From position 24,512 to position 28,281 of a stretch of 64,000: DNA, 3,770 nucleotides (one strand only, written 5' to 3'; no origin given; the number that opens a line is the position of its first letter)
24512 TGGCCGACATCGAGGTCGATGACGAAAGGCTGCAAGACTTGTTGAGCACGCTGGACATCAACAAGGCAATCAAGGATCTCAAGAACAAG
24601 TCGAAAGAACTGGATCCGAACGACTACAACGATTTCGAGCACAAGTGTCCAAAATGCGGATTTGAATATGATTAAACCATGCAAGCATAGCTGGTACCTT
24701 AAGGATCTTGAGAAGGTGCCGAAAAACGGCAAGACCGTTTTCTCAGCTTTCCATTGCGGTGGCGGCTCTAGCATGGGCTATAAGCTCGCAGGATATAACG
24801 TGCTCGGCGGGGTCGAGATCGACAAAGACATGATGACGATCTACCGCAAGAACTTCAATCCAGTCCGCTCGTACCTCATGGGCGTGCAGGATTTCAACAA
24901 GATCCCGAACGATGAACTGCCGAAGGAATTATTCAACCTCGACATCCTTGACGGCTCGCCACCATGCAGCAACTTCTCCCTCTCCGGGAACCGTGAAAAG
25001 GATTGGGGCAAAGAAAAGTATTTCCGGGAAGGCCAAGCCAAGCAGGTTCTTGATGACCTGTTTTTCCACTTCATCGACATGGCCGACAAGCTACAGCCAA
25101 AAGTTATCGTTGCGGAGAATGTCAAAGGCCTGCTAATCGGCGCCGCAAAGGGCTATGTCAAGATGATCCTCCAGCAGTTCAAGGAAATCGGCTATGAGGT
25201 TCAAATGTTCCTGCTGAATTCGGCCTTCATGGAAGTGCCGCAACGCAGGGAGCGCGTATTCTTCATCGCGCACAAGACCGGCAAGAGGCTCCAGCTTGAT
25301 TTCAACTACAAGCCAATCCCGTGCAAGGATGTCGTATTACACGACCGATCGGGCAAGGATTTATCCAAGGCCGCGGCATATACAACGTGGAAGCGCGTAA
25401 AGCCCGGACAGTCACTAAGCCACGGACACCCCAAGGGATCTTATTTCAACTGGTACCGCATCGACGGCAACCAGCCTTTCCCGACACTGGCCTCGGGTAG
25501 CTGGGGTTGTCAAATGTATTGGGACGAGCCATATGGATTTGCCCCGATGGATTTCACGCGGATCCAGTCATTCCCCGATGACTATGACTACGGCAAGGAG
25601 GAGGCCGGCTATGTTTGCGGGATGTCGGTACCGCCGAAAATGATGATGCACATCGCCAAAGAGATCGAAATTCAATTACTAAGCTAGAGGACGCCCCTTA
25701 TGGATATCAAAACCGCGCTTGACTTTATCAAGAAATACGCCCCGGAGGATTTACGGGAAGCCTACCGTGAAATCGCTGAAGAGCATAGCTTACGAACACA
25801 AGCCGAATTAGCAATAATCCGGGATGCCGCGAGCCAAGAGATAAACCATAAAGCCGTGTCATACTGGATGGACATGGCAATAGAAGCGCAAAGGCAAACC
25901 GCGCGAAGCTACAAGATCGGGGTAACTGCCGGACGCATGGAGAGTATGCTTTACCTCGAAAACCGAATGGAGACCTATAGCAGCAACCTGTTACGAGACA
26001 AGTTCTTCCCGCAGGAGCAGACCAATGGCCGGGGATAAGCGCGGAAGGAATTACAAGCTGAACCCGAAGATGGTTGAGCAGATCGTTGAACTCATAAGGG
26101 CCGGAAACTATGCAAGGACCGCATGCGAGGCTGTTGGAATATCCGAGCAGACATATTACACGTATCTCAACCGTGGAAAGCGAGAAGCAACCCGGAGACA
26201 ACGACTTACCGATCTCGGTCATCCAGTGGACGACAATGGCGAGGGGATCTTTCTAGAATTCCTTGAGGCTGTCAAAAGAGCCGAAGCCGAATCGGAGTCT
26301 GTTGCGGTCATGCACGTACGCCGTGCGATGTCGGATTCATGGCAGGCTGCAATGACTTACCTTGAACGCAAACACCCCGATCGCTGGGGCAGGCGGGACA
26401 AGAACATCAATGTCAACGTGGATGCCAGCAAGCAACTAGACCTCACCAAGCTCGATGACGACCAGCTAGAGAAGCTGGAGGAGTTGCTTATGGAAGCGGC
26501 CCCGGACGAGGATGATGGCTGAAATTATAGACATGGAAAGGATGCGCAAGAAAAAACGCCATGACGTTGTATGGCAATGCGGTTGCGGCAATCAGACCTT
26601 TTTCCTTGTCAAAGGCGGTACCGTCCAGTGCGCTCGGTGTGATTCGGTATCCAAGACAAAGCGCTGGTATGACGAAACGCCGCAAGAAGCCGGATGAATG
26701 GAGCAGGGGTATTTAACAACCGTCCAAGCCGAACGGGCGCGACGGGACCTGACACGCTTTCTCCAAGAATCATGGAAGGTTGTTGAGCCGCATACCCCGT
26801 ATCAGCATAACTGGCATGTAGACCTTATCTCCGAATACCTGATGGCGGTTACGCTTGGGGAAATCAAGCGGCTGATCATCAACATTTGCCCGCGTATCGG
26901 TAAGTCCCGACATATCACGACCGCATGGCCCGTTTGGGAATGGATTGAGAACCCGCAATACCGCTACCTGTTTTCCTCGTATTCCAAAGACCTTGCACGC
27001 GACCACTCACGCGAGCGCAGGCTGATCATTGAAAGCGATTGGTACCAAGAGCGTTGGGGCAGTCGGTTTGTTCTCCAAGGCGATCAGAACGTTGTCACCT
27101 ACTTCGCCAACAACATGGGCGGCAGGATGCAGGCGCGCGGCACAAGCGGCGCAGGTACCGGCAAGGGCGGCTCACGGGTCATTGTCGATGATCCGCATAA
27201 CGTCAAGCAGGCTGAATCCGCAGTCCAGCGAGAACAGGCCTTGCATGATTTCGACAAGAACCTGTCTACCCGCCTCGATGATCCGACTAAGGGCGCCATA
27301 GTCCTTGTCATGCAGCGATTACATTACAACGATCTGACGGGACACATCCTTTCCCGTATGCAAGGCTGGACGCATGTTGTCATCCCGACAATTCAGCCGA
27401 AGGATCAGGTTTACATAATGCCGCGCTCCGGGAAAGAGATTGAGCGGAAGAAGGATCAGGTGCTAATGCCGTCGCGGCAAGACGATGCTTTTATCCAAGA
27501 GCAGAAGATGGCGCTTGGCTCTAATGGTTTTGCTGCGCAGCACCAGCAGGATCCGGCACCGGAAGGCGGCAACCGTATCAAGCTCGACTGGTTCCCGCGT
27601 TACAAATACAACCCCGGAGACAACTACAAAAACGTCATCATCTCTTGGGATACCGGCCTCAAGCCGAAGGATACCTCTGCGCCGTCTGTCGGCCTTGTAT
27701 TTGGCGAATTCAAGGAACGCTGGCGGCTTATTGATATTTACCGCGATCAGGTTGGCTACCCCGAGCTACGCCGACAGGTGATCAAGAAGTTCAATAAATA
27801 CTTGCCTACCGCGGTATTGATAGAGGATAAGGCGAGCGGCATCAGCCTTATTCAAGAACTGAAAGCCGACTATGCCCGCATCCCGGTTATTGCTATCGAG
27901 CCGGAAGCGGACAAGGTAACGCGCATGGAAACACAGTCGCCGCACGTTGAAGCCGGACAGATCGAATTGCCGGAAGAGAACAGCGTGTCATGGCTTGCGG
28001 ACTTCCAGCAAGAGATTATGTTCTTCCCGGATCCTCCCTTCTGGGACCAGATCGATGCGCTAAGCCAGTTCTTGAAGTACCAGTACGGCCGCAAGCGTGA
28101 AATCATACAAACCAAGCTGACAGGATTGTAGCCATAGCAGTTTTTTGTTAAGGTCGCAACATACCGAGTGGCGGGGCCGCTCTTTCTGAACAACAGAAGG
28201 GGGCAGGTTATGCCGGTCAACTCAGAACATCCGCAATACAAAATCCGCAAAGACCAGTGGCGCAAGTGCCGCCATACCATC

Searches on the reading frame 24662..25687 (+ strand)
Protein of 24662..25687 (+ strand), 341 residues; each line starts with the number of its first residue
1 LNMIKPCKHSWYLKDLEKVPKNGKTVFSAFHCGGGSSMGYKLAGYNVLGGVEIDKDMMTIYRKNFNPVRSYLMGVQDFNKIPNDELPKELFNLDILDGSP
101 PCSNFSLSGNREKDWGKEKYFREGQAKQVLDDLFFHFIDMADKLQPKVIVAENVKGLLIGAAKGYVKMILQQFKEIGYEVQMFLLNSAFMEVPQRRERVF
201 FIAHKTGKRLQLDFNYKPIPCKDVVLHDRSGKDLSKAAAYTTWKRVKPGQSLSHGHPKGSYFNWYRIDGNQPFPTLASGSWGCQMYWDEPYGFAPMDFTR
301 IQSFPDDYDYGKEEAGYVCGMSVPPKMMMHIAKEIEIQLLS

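Call 27: search_protein_families(library=pfam, proteins=[window:24662-25687:+], max_evalue=0.001)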
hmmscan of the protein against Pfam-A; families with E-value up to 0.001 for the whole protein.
window:24662-25687:+ (341 aa): 1 family
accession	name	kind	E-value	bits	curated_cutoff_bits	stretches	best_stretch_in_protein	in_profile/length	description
PF00145.23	DNA_methylase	-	2.7e-42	145.8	22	1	30-335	7-322/324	C-5 cytosine-specific DNA methylase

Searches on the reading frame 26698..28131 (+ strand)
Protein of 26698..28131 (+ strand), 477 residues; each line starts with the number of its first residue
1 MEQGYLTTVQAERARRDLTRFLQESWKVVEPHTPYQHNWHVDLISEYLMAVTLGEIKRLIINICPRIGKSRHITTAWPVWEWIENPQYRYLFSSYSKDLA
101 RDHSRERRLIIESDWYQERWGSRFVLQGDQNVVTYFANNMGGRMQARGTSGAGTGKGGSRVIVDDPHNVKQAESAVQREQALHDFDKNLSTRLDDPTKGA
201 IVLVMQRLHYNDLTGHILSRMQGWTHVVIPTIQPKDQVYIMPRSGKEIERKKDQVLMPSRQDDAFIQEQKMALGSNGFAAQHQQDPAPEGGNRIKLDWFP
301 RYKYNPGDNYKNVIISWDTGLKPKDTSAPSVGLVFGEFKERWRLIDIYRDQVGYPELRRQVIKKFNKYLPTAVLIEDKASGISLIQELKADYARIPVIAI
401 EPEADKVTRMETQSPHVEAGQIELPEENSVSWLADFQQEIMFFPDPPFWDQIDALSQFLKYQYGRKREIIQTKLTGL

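Call 27: search_protein_families(library=pfam, proteins=[window:26698-28131:+], max_evalue=0.001)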
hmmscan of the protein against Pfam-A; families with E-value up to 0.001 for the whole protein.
window:26698-28131:+ (477 aa): 1 family
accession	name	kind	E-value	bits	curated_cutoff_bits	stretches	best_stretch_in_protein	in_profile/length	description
PF17289.8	Terminase_6C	-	9.3e-10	39.1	22.6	1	316-459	2-152/155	Terminase RNaseH-like domain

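Call 34: find_related_loci(query=window:26698-28131:+, collection=viral_contigs, flank=10000)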
Query window:26698-28131:+ (477 aa) in viral_contigs; peptide patterns used: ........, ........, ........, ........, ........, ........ (x = any residue, [..] = any of these).
69 stretches matched a pattern; 69 encode a relative of the query (tblastn E <= 1e-3); 69 distinct loci.
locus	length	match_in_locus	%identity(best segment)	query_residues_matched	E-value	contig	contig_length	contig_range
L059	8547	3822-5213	50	6-469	9e-147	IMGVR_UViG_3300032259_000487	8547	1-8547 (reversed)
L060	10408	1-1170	51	80-469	3e-112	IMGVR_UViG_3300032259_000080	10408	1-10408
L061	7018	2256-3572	41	15-461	6e-106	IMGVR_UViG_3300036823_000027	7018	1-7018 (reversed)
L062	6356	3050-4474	37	2-459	2e-94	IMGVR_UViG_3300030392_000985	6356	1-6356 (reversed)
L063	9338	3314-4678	37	13-457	1e-88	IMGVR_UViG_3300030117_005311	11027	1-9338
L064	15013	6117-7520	36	9-459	4e-87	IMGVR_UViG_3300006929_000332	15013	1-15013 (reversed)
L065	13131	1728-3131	36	9-459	4e-87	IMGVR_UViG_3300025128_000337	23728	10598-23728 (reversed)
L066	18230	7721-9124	36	9-459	7e-87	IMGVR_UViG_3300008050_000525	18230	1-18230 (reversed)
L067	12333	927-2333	36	8-459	2e-86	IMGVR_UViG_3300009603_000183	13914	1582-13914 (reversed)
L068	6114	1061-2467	36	8-459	1e-86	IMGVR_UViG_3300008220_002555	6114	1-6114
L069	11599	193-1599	36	8-459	2e-86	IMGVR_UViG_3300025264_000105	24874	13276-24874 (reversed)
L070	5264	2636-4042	36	8-459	1e-86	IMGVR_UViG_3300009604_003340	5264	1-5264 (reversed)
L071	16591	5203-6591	35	18-457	1e-76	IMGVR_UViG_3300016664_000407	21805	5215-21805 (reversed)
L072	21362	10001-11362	38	6-456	1e-76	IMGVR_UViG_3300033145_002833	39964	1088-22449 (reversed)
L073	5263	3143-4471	35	14-456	2e-72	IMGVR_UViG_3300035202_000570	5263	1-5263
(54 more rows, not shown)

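Call 47: search_dna_similar(query=window:26698-28131:+, collection=phages, mode=protein, max_rows=15)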
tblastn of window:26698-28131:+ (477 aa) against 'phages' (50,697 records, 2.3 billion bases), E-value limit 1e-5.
Records with a match: 1918; places in all: 1943; records where one place covers at least 80% of the query: 1643.
Best place of each record, by identity: <60% 1918.
By first word of the organism name: Klebsiella 439; Escherichia 340; Microbacterium 258; Vibrio 91; Gordonia 91; Mycobacterium 52; Acinetobacter 51; Bacteriophage 42; Helicobacter 39; Caulobacter 36; and 77 more.
By host as written in the record: - 210; Klebsiella pneumoniae 192; Microbacterium foliorum NRRL B-24224 SEA 109; Microbacterium foliorum NRRL B-24224 96; Escherichia coli 95; Gordonia terrae 3612 67; Escherichia coli DSM 12242 43; Escherichia coli K-12 MG1655 35; and 430 more.
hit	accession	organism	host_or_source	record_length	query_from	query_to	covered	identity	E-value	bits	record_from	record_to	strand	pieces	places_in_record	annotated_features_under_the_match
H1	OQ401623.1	Roseobacter phage CRP-901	Roseobacter sp. FZCC0083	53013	6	464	96%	38.1%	2e-83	287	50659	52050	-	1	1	terminase large subunit | terminase small subunit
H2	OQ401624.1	Roseobacter phage CRP-902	Roseobacter sp. FZCC0083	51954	6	464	96%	36.8%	9e-80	276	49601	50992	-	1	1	terminase large subunit | terminase small subunit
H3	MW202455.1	Caudoviricetes sp.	Manatee Spring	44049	6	455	94%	36.5%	1e-67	241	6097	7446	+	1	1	large terminase | terminase small subunit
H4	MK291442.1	Paracoccus phage vB_PkoS_Pkon1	Paracoccus kondratievae NCIMB 13773T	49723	8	472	97%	34.9%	8e-63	226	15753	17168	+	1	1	terminase large subunit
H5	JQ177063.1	Aeromonas phage vB_AsaM-56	Aeromonas salmonicida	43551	6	469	97%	32.7%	1e-60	220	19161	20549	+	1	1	putative TerL large-subunit terminase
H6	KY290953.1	Aeromonas phage 51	Aeromonas salmonicida HER1108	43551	6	469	97%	32.7%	1e-60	220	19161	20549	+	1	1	terminase large subunit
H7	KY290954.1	Aeromonas phage 56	Aeromonas salmonicida HER1084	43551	6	469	97%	32.7%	1e-60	220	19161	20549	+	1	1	terminase large subunit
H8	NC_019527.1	Aeromonas phage vB_AsaM-56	Aeromonas salmonicida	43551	6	469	97%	32.7%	1e-60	220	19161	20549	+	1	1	terminase large subunit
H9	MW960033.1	Rhizobium phage RHph_X3_2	Sinorhizobium americanum X3_2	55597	8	464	96%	32.1%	4e-52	195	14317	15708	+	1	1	terminase large subunit protein | terminase small subunit protein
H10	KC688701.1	Croceibacter phage P2559Y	Croceibacter atlanticus HTCC2559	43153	11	466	96%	31.2%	3e-47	181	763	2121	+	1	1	terminase-like family protein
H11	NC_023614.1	Croceibacter phage P2559Y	Croceibacter atlanticus HTCC2559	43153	11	466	96%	31.2%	3e-47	181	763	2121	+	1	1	terminase large subunit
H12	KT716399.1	Pseudomonas phage POR1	Pseudomonas oryzihabitans J81P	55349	3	443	92%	32.1%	1e-52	196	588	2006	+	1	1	putative large terminase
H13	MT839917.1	Bacteriophage sp.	human fecal samples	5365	15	461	94%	31.6%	1e-58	214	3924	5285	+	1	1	record has no annotation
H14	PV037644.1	Bacillus phage vB_BcM_CUBc25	Bacillus cereus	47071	6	459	95%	30.9%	2e-42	167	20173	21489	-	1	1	terminase large subunit | hypothetical protein (x2)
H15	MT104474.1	Pseudomonas phage MR14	-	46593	6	455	94%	31.0%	2e-41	164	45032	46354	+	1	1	terminase large subunit | putative endonuclease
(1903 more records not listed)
